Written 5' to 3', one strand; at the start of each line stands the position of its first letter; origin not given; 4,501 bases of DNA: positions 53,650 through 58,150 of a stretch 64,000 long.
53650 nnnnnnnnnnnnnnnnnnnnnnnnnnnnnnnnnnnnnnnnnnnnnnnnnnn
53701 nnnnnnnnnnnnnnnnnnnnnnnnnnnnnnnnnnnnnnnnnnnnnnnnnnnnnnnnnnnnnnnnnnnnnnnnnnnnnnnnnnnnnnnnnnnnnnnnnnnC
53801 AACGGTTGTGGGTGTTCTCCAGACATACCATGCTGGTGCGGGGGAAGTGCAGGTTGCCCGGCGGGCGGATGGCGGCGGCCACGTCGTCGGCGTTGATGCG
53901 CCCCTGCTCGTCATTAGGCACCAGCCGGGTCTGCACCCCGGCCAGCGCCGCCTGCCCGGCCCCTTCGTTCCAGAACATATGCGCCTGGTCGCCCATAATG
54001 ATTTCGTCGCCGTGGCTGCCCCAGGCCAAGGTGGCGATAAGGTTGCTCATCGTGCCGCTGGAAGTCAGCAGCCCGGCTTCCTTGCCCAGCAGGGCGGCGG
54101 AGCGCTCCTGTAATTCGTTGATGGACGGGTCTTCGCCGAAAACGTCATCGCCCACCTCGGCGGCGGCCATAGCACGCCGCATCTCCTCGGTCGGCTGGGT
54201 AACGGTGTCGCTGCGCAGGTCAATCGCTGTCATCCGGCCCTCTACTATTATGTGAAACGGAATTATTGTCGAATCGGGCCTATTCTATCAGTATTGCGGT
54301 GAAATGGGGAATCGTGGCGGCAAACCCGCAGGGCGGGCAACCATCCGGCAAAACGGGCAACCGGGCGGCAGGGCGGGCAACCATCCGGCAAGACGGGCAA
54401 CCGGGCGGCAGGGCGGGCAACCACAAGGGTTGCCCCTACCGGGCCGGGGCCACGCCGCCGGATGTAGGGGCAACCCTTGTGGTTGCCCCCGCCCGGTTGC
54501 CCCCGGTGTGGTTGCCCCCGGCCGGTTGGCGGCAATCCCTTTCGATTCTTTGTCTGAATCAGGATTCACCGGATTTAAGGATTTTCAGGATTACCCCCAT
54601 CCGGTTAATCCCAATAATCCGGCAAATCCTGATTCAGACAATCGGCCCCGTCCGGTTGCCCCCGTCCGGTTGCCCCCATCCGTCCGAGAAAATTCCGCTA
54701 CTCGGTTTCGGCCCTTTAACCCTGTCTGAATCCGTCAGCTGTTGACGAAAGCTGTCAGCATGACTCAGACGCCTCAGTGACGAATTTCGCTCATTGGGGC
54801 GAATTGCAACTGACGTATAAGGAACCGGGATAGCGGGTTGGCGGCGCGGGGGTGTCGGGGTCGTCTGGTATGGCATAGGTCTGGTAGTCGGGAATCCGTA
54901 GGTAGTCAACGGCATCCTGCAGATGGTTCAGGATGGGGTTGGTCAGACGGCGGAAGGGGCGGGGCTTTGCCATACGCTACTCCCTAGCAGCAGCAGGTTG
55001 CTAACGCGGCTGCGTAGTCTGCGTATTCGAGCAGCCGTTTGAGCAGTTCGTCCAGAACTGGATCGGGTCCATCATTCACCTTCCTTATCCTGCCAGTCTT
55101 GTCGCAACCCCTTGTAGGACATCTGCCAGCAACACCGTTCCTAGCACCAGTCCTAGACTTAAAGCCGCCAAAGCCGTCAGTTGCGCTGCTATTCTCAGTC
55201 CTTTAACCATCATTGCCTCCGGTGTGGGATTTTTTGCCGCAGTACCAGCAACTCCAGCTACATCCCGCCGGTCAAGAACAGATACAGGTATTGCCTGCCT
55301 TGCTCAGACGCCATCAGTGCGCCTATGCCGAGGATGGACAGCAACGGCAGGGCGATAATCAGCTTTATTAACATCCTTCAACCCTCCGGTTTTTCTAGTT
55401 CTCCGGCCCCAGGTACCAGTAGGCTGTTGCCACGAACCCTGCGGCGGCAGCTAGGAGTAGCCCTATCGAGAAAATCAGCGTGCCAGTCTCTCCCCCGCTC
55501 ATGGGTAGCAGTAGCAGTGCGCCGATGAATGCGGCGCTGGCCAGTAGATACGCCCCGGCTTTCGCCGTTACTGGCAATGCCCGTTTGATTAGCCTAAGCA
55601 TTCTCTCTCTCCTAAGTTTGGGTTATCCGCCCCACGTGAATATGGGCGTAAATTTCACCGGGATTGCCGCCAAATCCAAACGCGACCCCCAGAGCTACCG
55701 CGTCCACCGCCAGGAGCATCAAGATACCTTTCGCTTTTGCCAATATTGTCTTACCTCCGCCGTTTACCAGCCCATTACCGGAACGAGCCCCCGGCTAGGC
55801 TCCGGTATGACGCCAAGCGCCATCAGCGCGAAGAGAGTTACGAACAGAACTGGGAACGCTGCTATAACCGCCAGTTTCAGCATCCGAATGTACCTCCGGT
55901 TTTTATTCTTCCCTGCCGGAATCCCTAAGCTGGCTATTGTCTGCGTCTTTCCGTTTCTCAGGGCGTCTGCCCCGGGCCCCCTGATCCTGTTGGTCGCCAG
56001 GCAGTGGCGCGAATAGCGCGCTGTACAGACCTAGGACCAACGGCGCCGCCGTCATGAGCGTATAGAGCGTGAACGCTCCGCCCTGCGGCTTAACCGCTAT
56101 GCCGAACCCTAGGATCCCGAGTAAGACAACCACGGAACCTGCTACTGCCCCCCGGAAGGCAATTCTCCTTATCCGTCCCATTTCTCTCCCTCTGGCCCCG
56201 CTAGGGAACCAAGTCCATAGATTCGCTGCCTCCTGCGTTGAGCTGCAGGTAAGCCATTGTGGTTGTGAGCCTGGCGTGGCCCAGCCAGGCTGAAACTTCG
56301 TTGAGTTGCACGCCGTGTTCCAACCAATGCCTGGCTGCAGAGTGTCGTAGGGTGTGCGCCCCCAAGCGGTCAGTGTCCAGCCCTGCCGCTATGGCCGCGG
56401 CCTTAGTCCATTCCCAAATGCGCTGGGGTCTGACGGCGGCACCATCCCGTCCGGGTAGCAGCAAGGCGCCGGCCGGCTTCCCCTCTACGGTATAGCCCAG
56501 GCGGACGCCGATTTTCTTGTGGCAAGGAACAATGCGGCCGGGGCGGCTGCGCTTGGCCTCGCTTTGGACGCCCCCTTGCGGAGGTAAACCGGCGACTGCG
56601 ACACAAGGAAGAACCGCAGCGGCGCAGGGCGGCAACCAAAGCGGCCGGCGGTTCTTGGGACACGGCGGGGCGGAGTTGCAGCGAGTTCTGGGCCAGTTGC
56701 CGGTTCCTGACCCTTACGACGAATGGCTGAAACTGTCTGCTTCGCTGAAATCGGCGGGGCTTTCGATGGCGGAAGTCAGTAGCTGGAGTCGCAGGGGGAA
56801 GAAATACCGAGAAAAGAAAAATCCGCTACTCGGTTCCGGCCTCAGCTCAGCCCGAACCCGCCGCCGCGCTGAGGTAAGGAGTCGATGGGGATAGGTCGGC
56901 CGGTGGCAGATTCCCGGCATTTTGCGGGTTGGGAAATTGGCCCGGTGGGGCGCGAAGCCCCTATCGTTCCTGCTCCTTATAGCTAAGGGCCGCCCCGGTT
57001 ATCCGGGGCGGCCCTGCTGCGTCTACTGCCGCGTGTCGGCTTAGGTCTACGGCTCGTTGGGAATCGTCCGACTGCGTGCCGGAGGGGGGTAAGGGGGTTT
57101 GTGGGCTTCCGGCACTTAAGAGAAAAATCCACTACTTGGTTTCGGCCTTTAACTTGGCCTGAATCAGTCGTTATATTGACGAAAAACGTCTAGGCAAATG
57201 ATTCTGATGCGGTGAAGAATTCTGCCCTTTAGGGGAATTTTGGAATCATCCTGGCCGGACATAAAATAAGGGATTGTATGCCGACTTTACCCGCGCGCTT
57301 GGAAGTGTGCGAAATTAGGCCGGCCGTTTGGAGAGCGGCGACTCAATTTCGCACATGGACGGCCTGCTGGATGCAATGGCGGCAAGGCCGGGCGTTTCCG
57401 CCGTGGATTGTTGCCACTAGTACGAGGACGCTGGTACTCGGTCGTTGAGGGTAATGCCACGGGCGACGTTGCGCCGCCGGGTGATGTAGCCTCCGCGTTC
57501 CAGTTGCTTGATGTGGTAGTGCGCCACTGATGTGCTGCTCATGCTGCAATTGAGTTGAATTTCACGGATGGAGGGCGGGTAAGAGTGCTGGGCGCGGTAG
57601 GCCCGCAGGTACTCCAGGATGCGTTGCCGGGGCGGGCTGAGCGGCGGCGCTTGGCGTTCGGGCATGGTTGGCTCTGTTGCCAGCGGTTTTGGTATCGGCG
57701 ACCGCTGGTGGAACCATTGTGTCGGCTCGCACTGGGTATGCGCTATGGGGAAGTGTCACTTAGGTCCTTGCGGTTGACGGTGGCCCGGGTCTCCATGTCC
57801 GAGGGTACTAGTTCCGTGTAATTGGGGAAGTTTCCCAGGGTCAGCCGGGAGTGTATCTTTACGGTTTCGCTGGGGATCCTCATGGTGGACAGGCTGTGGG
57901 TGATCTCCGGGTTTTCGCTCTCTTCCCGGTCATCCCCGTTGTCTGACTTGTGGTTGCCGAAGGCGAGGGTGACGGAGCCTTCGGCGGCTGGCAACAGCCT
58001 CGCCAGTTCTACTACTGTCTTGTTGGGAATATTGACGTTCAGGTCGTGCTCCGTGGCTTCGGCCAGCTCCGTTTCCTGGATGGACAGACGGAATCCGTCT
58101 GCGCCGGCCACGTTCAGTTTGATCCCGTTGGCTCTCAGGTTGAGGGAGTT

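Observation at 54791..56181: Operon of eight tightly coupled micro-ORFs, six encoding 38-92-aa hydrophobic peptides, directly downstream of a truncated integrase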

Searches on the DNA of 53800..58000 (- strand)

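Call 30: search_rna_families(source=window, start=53800, end=58000, threshold=evalue, max_evalue=1)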
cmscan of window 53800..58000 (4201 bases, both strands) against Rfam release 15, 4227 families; matches with E-value up to 1: 4.
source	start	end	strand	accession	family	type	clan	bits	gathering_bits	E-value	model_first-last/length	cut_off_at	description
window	56987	57151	-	RF01867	CC2171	Gene; sRNA;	-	25.8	75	0.012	1-159/159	no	caulobacter sRNA CC2171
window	54419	54483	-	RF03732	mir-2057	Gene; miRNA;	-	23.7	100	0.19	1-72/72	no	mir-2057 microRNA precursor family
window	54410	54495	-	RF03230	mir-967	Gene; miRNA;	-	23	70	0.48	1-90/90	no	mir-967 microRNA precursor family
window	56934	57018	+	RF02552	RcsR1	Gene; sRNA;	-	20.4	60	0.73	1-96/96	no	RcsR1 sRNA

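Call 85: search_dna_similar(query=window:54700-56250:-, collection=plasmids, mode=distant, max_evalue=0.001, max_rows=10)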
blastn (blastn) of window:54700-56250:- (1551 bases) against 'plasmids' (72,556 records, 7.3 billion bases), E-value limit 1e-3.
No match.

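Call 86: search_dna_similar(query=window:54700-56250:-, collection=phages, mode=distant, max_evalue=0.001, max_rows=10)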
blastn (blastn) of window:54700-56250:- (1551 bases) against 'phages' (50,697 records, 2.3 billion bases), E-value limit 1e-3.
No match.

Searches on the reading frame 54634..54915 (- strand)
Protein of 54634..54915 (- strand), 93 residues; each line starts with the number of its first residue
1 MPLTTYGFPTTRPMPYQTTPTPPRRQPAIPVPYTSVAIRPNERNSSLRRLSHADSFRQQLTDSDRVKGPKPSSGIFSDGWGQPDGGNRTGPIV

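Call 90: search_protein_families(library=pfam, proteins=[window:54634-54915:-], max_evalue=1)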
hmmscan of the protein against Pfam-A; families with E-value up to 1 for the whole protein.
window:54634-54915:- (93 aa): 1 family
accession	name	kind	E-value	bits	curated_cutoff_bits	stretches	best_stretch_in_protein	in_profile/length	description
PF13665.11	Tox-PAAR-like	-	0.091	13.3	31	1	21-71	12-61/108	Toxin PAAR-like domain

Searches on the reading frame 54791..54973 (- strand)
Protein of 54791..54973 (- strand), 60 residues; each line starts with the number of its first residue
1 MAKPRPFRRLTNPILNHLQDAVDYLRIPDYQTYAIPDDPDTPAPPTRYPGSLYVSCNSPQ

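Call 7: search_protein_families(library=pfam, proteins=[window:54791-54973:-], max_evalue=10)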
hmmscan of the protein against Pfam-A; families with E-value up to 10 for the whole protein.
window:54791-54973:- (60 aa): 0 families

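Call 12: search_protein_families(library=phrogs, proteins=[window:54791-54973:-], max_evalue=1)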
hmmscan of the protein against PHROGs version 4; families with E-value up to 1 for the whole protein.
window:54791-54973:- (60 aa): 0 families

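Call 39: find_related_loci(query=window:54791-54973:-, collection=viral_contigs, flank=8000)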
Query window:54791-54973:- (60 aa) in viral_contigs; peptide patterns used: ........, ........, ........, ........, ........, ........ (x = any residue, [..] = any of these).
39 stretches matched a pattern, but none encodes a relative of the query by tblastn (E <= 1e-3).

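Call 40: search_protein_families(library=padloc, proteins=[window:54791-54973:-], max_evalue=0.01)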
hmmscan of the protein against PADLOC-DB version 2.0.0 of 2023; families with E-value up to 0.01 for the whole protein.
window:54791-54973:- (60 aa): 0 families

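Call 41: search_protein_families(library=ncbifam, proteins=[window:54791-54973:-], max_evalue=0.01)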
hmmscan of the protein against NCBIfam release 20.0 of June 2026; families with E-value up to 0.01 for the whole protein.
window:54791-54973:- (60 aa): 0 families

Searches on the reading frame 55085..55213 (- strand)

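Call 7: search_protein_families(library=pfam, proteins=[window:55085-55213:-], max_evalue=10)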
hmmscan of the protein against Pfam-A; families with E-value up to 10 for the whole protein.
window:55085-55213:- (42 aa): 1 family
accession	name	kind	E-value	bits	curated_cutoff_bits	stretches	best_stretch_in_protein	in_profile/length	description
PF18910.5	DUF5665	-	0.082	13.4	27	1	7-34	5-32/56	Domain of unknown function (DUF5665)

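Call 12: search_protein_families(library=phrogs, proteins=[window:55085-55213:-], max_evalue=1)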
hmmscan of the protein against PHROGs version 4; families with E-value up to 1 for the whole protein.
window:55085-55213:- (42 aa): 1 family
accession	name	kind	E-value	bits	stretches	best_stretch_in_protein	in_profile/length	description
phrog_1299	-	lysis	0.051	14.4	1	2-37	23-60/100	holin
